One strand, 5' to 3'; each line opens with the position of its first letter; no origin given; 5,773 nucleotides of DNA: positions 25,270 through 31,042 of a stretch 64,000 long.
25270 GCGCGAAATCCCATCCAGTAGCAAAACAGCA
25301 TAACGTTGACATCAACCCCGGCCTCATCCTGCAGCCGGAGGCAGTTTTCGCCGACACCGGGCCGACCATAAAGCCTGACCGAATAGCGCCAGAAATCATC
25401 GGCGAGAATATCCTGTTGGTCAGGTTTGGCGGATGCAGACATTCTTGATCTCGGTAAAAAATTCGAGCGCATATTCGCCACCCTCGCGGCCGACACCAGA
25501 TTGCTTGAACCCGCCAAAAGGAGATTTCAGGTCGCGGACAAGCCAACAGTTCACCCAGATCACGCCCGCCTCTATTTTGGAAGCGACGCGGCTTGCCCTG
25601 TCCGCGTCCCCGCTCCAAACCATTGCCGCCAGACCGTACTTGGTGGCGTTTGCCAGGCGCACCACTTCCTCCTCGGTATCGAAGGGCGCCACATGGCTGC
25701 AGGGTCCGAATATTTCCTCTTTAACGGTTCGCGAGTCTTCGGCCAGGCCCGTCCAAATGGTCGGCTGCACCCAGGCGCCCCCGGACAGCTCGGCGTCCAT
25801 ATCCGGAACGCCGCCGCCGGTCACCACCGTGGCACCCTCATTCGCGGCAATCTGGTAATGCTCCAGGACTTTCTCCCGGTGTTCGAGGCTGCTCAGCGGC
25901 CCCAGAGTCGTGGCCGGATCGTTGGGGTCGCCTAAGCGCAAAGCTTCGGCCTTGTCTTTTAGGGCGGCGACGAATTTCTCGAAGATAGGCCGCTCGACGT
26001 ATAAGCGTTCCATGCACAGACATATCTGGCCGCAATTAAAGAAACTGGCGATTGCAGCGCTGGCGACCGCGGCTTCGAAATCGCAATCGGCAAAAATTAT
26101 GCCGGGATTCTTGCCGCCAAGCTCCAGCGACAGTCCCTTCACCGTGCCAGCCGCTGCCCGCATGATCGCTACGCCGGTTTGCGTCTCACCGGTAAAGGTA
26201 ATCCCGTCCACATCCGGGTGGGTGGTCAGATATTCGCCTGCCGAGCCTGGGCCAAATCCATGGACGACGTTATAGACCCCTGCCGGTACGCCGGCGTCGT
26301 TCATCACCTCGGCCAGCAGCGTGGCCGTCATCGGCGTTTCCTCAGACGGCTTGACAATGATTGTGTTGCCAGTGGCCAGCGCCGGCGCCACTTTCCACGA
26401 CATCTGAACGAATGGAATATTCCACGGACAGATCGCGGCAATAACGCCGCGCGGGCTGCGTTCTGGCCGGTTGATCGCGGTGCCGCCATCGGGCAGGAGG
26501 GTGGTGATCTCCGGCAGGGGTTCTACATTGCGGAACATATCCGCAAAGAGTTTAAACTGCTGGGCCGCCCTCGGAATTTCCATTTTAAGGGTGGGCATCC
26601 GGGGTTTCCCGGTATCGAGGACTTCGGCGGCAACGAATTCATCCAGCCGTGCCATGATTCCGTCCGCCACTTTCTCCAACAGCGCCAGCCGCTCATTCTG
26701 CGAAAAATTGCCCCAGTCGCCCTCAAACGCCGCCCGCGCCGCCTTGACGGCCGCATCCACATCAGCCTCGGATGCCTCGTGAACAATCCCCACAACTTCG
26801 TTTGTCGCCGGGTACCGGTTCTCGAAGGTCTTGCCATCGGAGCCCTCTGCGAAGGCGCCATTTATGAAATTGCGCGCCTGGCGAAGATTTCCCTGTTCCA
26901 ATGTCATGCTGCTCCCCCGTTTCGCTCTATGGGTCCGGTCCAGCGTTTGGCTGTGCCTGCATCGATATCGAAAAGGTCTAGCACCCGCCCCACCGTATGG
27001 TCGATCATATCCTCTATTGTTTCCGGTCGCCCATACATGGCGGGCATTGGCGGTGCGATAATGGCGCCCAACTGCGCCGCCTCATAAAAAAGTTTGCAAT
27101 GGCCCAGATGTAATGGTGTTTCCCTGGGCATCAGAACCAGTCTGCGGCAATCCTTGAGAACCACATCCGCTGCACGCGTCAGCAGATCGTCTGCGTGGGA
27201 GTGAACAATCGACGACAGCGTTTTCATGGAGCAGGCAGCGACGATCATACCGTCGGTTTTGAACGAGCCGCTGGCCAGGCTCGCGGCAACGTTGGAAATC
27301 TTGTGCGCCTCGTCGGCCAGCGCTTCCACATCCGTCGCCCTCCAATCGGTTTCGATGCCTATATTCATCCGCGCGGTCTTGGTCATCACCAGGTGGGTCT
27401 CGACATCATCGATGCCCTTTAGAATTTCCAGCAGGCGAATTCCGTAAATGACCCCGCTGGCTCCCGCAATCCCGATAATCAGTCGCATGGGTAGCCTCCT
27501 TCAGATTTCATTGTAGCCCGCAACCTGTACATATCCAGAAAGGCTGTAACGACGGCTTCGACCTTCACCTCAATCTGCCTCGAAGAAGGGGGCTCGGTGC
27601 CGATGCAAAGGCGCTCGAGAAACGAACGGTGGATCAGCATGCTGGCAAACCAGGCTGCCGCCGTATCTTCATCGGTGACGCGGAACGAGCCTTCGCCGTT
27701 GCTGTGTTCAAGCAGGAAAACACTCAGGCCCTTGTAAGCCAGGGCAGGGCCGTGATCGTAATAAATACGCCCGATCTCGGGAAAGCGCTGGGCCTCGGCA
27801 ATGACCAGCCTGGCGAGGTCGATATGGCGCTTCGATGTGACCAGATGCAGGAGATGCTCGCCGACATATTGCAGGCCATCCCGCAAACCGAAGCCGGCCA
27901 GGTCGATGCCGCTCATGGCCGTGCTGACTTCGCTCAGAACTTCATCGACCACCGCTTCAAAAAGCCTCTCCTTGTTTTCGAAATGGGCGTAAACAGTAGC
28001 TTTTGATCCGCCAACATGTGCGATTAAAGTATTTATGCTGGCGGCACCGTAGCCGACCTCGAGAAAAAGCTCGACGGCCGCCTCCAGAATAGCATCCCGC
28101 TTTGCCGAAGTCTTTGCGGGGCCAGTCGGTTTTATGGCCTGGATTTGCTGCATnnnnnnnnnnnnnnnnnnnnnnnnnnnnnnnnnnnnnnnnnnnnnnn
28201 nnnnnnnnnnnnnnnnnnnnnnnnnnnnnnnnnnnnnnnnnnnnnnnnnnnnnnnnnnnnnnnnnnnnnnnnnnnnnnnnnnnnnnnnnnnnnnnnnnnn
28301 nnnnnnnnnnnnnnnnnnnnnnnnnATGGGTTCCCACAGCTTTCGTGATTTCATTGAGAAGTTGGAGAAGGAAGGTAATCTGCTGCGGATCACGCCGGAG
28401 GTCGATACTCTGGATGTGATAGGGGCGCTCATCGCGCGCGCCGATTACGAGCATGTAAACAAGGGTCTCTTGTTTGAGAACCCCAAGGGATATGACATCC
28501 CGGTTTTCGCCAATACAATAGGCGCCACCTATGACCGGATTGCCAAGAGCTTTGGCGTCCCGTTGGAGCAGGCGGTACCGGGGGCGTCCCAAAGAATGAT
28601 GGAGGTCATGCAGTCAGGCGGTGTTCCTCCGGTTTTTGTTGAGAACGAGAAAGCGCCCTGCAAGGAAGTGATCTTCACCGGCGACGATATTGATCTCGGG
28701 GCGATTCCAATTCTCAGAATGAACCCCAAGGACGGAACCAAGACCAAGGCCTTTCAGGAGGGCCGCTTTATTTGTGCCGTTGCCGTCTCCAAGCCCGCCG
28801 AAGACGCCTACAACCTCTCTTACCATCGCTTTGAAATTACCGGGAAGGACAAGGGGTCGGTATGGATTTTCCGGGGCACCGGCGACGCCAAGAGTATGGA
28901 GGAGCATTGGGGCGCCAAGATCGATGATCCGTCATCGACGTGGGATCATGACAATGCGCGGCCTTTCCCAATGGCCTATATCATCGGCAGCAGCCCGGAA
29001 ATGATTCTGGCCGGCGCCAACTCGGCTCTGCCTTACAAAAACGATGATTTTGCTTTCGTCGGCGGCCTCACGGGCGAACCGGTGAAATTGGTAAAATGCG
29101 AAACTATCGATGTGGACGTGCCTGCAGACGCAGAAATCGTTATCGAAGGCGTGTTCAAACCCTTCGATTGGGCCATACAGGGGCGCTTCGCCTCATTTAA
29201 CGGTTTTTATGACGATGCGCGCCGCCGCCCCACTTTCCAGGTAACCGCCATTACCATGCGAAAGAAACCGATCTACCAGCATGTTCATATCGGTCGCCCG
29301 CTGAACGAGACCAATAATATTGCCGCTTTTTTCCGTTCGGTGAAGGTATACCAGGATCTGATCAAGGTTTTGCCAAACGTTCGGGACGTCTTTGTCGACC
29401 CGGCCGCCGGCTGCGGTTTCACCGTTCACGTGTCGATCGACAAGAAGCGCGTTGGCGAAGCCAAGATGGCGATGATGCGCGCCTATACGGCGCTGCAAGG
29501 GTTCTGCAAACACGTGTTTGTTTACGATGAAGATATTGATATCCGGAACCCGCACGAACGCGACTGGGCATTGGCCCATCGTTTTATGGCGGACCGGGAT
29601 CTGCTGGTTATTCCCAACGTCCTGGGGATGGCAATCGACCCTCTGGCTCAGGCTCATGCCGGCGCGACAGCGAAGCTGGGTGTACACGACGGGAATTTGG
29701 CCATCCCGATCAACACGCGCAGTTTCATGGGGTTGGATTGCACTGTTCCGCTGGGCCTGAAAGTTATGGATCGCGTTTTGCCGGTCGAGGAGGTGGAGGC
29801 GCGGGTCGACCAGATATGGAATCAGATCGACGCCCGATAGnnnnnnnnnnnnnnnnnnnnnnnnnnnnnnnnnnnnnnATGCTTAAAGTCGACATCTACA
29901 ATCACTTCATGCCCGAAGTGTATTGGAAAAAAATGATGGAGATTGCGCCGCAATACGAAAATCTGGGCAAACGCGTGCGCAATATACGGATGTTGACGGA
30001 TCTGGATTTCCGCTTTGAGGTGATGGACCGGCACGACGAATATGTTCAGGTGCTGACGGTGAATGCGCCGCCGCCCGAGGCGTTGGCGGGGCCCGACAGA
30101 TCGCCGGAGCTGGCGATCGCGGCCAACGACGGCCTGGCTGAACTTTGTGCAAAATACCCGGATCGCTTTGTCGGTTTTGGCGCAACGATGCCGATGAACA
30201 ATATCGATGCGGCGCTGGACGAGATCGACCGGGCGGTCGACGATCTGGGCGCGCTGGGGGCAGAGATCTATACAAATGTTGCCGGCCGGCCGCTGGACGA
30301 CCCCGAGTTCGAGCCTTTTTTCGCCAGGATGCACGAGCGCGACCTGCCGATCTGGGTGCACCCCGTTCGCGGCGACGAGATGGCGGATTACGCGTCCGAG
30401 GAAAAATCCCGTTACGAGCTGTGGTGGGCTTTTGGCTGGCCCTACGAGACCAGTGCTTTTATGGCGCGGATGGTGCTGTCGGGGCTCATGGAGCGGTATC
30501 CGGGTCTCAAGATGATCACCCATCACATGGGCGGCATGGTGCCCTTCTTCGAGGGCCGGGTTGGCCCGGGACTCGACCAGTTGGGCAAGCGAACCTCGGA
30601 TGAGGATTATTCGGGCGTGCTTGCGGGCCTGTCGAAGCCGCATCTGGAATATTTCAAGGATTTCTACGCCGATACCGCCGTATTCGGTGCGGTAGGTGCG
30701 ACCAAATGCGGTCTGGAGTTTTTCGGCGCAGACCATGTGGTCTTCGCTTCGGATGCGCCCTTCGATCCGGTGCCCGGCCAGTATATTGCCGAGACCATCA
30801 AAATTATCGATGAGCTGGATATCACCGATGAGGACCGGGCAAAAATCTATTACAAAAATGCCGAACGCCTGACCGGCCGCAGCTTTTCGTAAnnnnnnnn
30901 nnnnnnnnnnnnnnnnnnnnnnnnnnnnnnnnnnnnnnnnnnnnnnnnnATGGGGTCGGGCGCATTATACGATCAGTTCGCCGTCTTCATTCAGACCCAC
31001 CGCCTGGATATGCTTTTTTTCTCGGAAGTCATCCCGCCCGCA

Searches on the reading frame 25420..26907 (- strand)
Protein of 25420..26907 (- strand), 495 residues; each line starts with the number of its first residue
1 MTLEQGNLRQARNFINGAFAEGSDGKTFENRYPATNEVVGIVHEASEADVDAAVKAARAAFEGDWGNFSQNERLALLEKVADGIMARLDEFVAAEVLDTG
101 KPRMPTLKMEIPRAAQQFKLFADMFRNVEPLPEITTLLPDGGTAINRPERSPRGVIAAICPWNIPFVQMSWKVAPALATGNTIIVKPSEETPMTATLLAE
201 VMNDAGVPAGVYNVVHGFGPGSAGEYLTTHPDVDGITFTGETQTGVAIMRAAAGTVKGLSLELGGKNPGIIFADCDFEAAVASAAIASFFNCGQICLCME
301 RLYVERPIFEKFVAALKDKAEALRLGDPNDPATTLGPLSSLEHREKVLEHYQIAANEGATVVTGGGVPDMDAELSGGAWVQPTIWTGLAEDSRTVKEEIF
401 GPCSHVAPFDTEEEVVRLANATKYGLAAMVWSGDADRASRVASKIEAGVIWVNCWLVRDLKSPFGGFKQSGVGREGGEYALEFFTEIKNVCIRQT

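Call 60: search_protein_families(library=ncbifam, proteins=[window:25420-26907:-], max_evalue=1e-20)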
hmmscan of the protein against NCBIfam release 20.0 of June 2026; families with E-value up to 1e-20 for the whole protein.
window:25420-26907:- (495 aa): 38 families (the best 25 are shown)
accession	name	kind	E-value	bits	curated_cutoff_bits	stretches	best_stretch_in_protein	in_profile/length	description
TIGR03216.1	OH_muco_semi_DH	equivalog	5.2e-228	757.5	693.25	1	12-493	2-480/481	2-hydroxymuconic semialdehyde dehydrogenase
TIGR02299.1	HpaE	equivalog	5.9e-156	519.9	638.35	1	13-493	3-477/488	5-carboxymethyl-2-hydroxymuconate semialdehyde dehydrogenase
TIGR01804.1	BADH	equivalog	2.2e-144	481.4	668.6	1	14-488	1-467/467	betaine-aldehyde dehydrogenase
NF009725.0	PRK13252.1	equivalog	8.4e-137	456.5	593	1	9-492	5-479/488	betaine-aldehyde dehydrogenase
NF010000.0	PRK13473.1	subfamily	2.5e-133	445.2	615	1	10-493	2-473/475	aminobutyraldehyde dehydrogenase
NF045736.1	PaDhStyDRhodo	equivalog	2.6e-130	435.2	800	1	12-492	4-477/479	phenylacetaldehyde dehydrogenase StyD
NF045735.1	PaDhStyDPseudo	equivalog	3.3e-125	418.5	850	1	12-492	4-481/483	phenylacetaldehyde dehydrogenase StyD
NF050026.1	AcaldDHExaC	equivalog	4.3e-117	391.8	900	1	11-492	16-493/503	acetaldehyde dehydrogenase ExaC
NF007352.0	PRK09847.1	equivalog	2.9e-116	388.9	850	1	11-492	20-491/495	aldehyde dehydrogenase PuuC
TIGR01780.1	SSADH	subfamily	4.9e-112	375.1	646.35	1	33-488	4-448/448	succinate-semialdehyde dehydrogenase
TIGR04284.1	aldehy_Rv0768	hypoth_equivalog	6.3e-107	358.5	775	1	12-491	2-477/480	aldehyde dehydrogenase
NF006916.0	PRK09407.1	equivalog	1.5e-104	350.5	521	1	21-492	29-492/526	succinic semialdehyde dehydrogenase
TIGR03374.1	ABALDH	equivalog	1e-103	347.7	909.3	1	12-493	3-472/472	aminobutyraldehyde dehydrogenase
NF052305.1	DioxValDhHalo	equivalog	9.6e-102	341.3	750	1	10-490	4-479/483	2,5-dioxovalerate dehydrogenase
NF042993.1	AlphKGSA_gudD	equivalog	3e-101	339.5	770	1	10-493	3-481/481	alpha-ketoglutaric semialdehyde dehydrogenase GucD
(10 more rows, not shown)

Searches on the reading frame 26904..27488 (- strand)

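Call 60: search_protein_families(library=ncbifam, proteins=[window:26904-27488:-], max_evalue=1e-20)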
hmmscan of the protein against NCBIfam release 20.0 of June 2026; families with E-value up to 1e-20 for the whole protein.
window:26904-27488:- (194 aa): 4 families
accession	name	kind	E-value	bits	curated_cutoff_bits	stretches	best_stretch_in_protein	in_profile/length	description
NF004685.0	PRK06029.1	subfamily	8.1e-75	251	188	1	1-185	2-186/187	UbiX family flavin prenyltransferase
NF041206.1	VdcB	exception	3.8e-70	235.3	290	1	2-185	1-184/184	non-oxidative hydroxyarylic acid decarboxylases subunit B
TIGR00421.1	ubiX_pad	subfamily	9.8e-67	224.2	108.9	1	2-183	1-181/181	UbiX family flavin prenyltransferase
NF041218.1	BagM_FevK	exception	3.8e-63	212.7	420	1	1-186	1-186/215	bagremycin/ferroverdin biosynthesis UbiX family decarboxylase BagM/FevK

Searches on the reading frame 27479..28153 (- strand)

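Call 69: search_protein_families(library=pfam, proteins=[window:27479-28153:-], max_evalue=0.00001)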
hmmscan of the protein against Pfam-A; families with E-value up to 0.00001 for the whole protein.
window:27479-28153:- (224 aa): 2 families
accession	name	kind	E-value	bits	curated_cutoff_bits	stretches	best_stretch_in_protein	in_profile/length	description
PF14246.11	TetR_C_7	-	7e-27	94.2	22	1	93-210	2-118/119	AefR-like transcriptional repressor, C-terminal domain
PF00440.29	TetR_N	-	5.1e-14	52.2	24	1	22-68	1-47/47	Bacterial regulatory proteins, tetR family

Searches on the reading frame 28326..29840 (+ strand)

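Call 35: search_protein_families(library=pfam, proteins=[window:28326-29840:+], max_evalue=0.000001)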
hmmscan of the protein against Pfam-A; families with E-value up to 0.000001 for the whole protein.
window:28326-29840:+ (504 aa): 3 families
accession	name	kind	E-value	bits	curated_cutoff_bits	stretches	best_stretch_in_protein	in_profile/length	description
PF01977.22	UbiD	-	5.9e-47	160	23.3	1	105-325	3-206/206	3-octaprenyl-4-hydroxybenzoate carboxy-lyase Rift-related domain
PF20696.2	UbiD_C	-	2.7e-25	89.3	24.2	1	332-453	3-125/127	3-octaprenyl-4-hydroxybenzoate carboxy-lyase C-terminal domain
PF20695.2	UbiD_N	-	6.7e-14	52.2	24.3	1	10-85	1-72/78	3-octaprenyl-4-hydroxybenzoate carboxy-lyase N-terminal domain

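Call 60: search_protein_families(library=ncbifam, proteins=[window:28326-29840:+], max_evalue=1e-20)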
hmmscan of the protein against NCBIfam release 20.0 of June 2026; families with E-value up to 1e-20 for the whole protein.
window:28326-29840:+ (504 aa): 7 families
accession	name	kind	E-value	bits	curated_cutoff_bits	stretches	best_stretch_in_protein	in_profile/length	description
TIGR00148.1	TIGR00148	subfamily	8.2e-80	268.6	244.85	1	6-453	1-433/438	UbiD family decarboxylase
NF041204.1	VdcC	exception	1.4e-69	234.8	650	1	5-451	3-431/467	non-oxidative hydroxyarylic acid decarboxylases subunit C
NF008175.0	PRK10922.1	equivalog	4.2e-57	193.8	788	1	3-501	6-488/497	4-hydroxy-3-polyprenylbenzoate decarboxylase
TIGR03701.1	mena_SCO4490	equivalog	9.4e-53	179.5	495.9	1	8-432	1-417/433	menaquinone biosynthesis decarboxylase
TIGR02723.1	phenyl_P_alpha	equivalog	4.1e-41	141.1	564.6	1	6-445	10-429/485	phenylphosphate carboxylase subunit alpha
TIGR02724.1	phenyl_P_beta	equivalog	7.9e-35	120.1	468.95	1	6-439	3-421/472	phenylphosphate carboxylase subunit beta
NF041219.1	BagN_FevL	exception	9e-35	120.1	1000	1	6-419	20-431/502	bagremycin/ferroverdin biosynthesis UbiD family decarboxylase BagN/FevL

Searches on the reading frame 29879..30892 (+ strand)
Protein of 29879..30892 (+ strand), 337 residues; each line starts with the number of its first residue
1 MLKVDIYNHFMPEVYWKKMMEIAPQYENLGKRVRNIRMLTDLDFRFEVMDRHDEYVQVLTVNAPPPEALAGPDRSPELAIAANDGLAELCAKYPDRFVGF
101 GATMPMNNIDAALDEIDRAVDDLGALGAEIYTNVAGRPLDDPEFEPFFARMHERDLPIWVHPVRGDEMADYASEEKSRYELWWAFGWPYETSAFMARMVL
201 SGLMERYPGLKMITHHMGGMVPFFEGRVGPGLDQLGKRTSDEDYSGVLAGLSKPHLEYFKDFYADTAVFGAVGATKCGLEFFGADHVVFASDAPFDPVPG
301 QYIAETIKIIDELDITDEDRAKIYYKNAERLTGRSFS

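Call 35: search_protein_families(library=pfam, proteins=[window:29879-30892:+], max_evalue=0.000001)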
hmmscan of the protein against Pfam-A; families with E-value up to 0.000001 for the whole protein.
window:29879-30892:+ (337 aa): 1 family
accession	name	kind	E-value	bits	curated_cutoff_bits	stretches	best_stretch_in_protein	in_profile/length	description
PF04909.20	Amidohydro_2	-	8e-35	121.4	26.4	1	68-331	51-286/289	Amidohydrolase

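Call 60: search_protein_families(library=ncbifam, proteins=[window:29879-30892:+], max_evalue=1e-20)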
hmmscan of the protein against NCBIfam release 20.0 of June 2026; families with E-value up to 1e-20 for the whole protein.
window:29879-30892:+ (337 aa): 0 families
